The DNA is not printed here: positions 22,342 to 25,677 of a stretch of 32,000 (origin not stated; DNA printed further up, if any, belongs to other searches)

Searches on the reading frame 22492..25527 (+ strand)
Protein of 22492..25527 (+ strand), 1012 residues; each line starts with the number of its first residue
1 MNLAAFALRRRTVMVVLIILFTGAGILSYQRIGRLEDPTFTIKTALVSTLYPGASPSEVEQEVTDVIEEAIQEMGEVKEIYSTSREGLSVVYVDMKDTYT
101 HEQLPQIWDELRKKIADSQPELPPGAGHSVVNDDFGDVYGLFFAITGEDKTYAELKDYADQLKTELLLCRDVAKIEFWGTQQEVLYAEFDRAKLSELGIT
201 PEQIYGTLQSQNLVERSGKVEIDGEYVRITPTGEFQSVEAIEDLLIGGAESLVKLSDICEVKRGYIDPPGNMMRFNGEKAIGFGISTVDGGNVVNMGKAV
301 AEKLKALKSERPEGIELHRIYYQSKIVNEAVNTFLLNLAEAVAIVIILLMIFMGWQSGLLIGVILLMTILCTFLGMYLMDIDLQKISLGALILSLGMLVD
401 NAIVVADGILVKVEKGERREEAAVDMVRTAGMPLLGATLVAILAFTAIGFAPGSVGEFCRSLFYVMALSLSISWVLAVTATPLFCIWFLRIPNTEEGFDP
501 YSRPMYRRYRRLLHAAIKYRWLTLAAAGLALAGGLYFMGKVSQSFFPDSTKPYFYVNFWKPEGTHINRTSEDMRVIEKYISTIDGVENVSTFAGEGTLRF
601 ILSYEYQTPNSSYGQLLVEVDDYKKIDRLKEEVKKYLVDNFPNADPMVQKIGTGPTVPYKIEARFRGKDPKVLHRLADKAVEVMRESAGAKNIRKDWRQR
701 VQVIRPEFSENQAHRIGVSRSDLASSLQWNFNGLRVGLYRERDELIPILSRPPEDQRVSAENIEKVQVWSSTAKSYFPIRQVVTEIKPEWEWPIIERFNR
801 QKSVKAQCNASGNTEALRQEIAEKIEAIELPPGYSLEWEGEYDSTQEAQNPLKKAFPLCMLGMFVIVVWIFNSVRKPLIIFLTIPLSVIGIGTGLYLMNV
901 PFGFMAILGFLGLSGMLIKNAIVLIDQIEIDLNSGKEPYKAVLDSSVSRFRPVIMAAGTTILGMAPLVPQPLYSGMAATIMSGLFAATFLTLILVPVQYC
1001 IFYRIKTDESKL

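Call 62: search_protein_families(library=pfam, proteins=[window:22492-25527:+], max_evalue=0.0001)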
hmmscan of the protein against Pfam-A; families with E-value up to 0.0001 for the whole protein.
window:22492-25527:+ (1012 aa): 2 families
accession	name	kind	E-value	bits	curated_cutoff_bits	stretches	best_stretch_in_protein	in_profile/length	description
PF00873.25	ACR_tran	-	7.3e-158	527.6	28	1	4-1002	2-1020/1021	AcrB/AcrD/AcrF family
PF02355.23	SecD_SecF_C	-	6.9e-06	26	20.5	0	326-420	25-119/189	Protein export membrane protein SecD/SecF, C-terminal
